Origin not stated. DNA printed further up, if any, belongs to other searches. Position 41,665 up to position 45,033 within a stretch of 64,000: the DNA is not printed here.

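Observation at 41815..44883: Multihaem cytochrome addressed to the cell surface by a type IX secretion C-terminal domain, with dockerin-like repeats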

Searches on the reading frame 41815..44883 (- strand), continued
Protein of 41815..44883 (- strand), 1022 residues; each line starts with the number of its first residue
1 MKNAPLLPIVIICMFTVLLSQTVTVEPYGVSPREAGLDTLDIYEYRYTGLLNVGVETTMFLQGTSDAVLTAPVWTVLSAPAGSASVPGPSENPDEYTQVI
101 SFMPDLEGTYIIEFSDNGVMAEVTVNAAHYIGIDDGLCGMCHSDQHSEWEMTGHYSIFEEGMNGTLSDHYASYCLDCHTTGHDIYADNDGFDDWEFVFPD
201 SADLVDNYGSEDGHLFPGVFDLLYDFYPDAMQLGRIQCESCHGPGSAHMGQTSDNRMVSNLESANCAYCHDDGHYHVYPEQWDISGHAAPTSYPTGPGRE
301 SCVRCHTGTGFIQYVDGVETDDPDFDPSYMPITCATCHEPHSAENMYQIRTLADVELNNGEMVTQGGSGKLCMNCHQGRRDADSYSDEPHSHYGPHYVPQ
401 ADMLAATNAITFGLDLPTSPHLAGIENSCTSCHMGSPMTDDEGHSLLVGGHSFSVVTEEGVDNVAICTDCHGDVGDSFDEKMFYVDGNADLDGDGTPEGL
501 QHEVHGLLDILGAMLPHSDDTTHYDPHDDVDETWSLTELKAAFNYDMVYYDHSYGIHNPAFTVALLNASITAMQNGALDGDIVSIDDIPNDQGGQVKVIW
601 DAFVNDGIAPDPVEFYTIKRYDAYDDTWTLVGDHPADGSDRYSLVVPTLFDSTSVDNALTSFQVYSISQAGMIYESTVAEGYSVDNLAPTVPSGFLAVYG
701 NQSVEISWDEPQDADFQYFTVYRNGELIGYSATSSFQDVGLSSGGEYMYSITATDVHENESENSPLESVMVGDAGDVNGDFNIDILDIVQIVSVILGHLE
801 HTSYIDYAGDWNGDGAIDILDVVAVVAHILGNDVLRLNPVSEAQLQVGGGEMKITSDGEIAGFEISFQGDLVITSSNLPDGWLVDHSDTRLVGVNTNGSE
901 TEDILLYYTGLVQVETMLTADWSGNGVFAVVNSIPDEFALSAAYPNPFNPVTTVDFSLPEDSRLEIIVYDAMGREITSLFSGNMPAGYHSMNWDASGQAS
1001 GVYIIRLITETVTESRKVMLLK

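Call 39: find_encoding_contigs(protein=P0006, flank=10000, max_places=1)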
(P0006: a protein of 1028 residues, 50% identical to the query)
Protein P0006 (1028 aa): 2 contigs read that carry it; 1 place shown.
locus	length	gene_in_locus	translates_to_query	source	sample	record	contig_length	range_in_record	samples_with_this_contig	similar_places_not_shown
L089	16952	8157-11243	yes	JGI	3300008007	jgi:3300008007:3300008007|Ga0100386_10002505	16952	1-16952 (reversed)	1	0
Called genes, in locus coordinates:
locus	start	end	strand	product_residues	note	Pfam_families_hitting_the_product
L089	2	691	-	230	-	?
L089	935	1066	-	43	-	PF02518:HATPase_c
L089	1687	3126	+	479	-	PF00474:SSF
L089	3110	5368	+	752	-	PF03176:MMPL, PF02460:Patched (weak), PF12349:Sterol-sensing (weak), PF00873:ACR_tran (weak), PF03176:MMPL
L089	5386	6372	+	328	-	PF02826:2-Hacid_dh_C (weak), PF07991:KARI_N, PF01450:KARI_C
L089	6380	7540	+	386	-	-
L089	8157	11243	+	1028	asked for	PF14522:Cytochrome_C7 (faint), PF22113:Mtrc-MtrF_II-IV_dom (faint), PF14537:Cytochrom_c3_2 (faint), PF18962:Por_Secre_tail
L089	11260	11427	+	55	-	-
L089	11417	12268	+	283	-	PF01148:CTP_transf_1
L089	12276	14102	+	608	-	PF00496:SBP_bac_5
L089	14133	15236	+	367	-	PF19300:BPD_transp_1_N (faint), PF00528:BPD_transp_1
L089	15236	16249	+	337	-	PF12911:OppC_N (weak), PF00528:BPD_transp_1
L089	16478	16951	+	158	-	?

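Call 40: predict_structure(alignment_id=A1)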
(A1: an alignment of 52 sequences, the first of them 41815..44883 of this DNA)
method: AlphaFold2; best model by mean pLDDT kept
length: 1022 residues; sequences in the alignment: 52
mean_pLDDT: 83.3   pTM: 0.60
mean pLDDT of the five models: 83.3, 79.8, 78.8, 77.9, 75.6
residues with pLDDT >= 90: 372; 70-90: 511; 50-70: 98; < 50: 41
segments of 3 or more residues with pLDDT < 50: 774-804, 830-836
pLDDT, mean of each block of 10 residues (from residue 1): 71 71 88 82 85 93 92 96 95 92 95 93 94 87 87 87 85 89 93 93 92 91 94 91 82 68 80 73 84 65 82 82 57 86 84 87 92 91 93 88 95 87 90 83 82 89 88 87 90 93 96 90 89 91 97 94 96 79 85 87 74 89 89 87 88 69 89 86 83 87 87 86 92 89 82 87 87 48 44 44 51 60 55 51 82 85 87 85 86 77 83 83 74 74 63 82 89 89 83 83 88 83 64
secondary structure, 60 per line:
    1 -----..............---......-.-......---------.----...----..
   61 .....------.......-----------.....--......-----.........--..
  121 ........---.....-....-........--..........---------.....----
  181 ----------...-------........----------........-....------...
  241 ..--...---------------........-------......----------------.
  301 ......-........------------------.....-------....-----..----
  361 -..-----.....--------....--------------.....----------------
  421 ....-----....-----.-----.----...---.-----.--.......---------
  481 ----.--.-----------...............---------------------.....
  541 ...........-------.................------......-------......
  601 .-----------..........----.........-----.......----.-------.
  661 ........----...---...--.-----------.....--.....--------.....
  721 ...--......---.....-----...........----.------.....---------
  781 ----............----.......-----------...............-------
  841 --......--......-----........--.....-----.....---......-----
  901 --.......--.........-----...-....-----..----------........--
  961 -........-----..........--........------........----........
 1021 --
elements in order (helices of 4 or more, strands of 3 or more residues): H6-19 E23-28 H32-37 E52-54 E59-65 E72-78 E90-94 E97-102 E108-116 E119-128 H132-136 H138-141 H143-150 H153-162 H172-176 H201-208 H219-226 H228-231 H238-242 H263-270 H278-283 H300-306 H308-315 H334-337 H369-373 H382-385 H400-404 H421-424 H430-433 H465-471 H500-514 H536-551 H559-575 E582-587 E595-601 E613-622 E627-635 E641-647 E660-668 E673-675 E679-681 E696-700 E703-707 E716-723 E726-731 E735-739 E745-755 E767-771 H785-796 H801-807 H819-833 E843-848 E851-856 E862-869 E872-876 E882-886 E890-895 E903-909 E912-920 E926-928 E930-933 E951-958 E962-969 E975-984 E987-994 E1001-1008 E1013-1020

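Call 42: fold_search(model_id=the predicted structure, library=pdb)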
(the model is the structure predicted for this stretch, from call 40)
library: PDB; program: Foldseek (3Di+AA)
matches with E <= 10: 1898; with E <= 0.001: 413
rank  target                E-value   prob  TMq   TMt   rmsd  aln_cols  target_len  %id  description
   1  8q6t_I                3.6e-12  1.00  0.14  0.14  37.2       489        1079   12  Helical reconstruction of the relaxed thick filament from FIB milled left ventricular mouse myofibrils (released 2023-11-01)
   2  9ba4_A                4.1e-11  1.00  0.12  0.12  26.1       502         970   10  Full-length cross-linked Contactin 2 (CNTN2) (released 2024-07-17)
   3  6mfa                  2.6e-10  1.00  0.14  0.26  13.6       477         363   13  Fragment of human fibronectin containing the 4th-7th type III domains (released 2019-09-18)
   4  8v29_B                3.3e-10  1.00  0.12  0.18  23.8       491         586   10  Cryo-EM structure of human type I OSM receptor complex: model for full extracellular assembly (released 2024-11-20)
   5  6tpw                  6.9e-10  1.00  0.12  0.26  33.8       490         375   11  Crystal structures of FNIII domain one through four of the human leucocyte common antigen-related protein ( LAR) (released 2020-05-13)
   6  9lc0_I                1.8e-09  1.00  0.09  0.07  31.8       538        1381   11  tail complex of mature phage N4 (released 2025-04-16)
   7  8v2b_B                1.9e-09  1.00  0.12  0.19  22.9       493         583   11  Cryo-EM structure of mouse type II OSM receptor complex: model for full extracellular assembly (released 2024-11-20)
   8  8k53_B                2.1e-09  1.00  0.10  0.15  29.1       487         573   11  Structure of the Dimeric Human CNTN2 Ig 1-6-FNIII 1-2 Domain in an Asymmetric State (released 2023-12-06)
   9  4pbx                  2.2e-09  1.00  0.10  0.16  30.1       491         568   13  Crystal structure of the six N-terminal domains of human receptor protein tyrosine phosphatase sigma (released 2014-11-12)
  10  8g4l_am               2.9e-09  1.00  0.12  0.11  40.0       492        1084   12  Cryo-EM structure of the human cardiac myosin filament (released 2023-11-01)
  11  3b43                  4.1e-09  1.00  0.09  0.14  32.4       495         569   12  I-band fragment I65-I70 from titin (released 2008-01-22)
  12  7mro                  8.9e-09  1.00  0.12  0.28  18.0       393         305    9  Zebrafish CNTN4 FN1-FN3 domains (released 2022-01-05)
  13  8g4l_ao               9.4e-09  1.00  0.13  0.20  40.6       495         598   11  Cryo-EM structure of the human cardiac myosin filament (released 2023-11-01)
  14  9flu_A                1.2e-08  1.00  0.10  0.25  41.9       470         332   10  CryoEM structure of the fragment-1 (3402-3733) in the grappling hook protein A (GhpA) in the bacterium Aureispira sp.  (released 2024-10-16)
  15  5e4s                  2.0e-08  1.00  0.11  0.25  17.8       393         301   10  Crystal structure of mouse CNTN4 FN1-FN3 domains (released 2016-08-31)
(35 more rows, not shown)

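Call 44: search_solved_structures(query=A1, max_evalue=0.01, show_alignments=1)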
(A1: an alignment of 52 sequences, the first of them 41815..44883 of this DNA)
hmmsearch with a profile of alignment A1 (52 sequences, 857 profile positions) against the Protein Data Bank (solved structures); distinct sequences matched with E-value up to 0.01: 22.
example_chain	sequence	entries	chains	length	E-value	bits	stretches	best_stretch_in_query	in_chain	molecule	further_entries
6i5b_A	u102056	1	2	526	1.3e-18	69.6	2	218-262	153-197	Uncharacterized protein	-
6qvm_A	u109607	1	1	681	4.2e-10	41.4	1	201-461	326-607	Multiheme cytochrome cf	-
8q6t_I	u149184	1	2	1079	5.2e-09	37.8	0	669-743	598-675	Titin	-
5z06_A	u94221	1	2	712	1.4e-08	36.4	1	672-767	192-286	BDI_3064 protein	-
2j7a_A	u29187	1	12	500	1.2e-07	33.3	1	409-552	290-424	CYTOCHROME C NITRITE REDUCTASE NRFA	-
2vr0_A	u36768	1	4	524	1.4e-07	33.1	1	409-552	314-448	CYTOCHROME C NITRITE REDUCTASE, CATALYTIC SUBUNIT NFRA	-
8pn5_A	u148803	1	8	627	2.4e-07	32.3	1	666-763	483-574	DUF3472 domain-containing protein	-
8pn3_A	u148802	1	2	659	2.5e-07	32.2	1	666-763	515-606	DUF3472 domain-containing protein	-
8pmu_A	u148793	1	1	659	2.5e-07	32.2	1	666-763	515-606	DUF3472 domain-containing protein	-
1k85_A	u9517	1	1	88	5.5e-06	27.8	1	668-759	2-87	CHITINASE A1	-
3mpc_A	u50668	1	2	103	6e-06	27.7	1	669-744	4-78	Fn3-like protein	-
1oah_A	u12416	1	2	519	1.2e-05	26.6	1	402-553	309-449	CYTOCHROME C NITRITE REDUCTASE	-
4yh7_A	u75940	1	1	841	1.7e-05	26.2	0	642-743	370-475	Receptor-type tyrosine-protein phosphatase delta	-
6r2q_A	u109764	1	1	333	9.3e-05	23.8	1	221-331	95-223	Cystathionine beta-synthase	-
4pbx_A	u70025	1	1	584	0.00021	22.6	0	640-742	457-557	Receptor-type tyrosine-protein phosphatase S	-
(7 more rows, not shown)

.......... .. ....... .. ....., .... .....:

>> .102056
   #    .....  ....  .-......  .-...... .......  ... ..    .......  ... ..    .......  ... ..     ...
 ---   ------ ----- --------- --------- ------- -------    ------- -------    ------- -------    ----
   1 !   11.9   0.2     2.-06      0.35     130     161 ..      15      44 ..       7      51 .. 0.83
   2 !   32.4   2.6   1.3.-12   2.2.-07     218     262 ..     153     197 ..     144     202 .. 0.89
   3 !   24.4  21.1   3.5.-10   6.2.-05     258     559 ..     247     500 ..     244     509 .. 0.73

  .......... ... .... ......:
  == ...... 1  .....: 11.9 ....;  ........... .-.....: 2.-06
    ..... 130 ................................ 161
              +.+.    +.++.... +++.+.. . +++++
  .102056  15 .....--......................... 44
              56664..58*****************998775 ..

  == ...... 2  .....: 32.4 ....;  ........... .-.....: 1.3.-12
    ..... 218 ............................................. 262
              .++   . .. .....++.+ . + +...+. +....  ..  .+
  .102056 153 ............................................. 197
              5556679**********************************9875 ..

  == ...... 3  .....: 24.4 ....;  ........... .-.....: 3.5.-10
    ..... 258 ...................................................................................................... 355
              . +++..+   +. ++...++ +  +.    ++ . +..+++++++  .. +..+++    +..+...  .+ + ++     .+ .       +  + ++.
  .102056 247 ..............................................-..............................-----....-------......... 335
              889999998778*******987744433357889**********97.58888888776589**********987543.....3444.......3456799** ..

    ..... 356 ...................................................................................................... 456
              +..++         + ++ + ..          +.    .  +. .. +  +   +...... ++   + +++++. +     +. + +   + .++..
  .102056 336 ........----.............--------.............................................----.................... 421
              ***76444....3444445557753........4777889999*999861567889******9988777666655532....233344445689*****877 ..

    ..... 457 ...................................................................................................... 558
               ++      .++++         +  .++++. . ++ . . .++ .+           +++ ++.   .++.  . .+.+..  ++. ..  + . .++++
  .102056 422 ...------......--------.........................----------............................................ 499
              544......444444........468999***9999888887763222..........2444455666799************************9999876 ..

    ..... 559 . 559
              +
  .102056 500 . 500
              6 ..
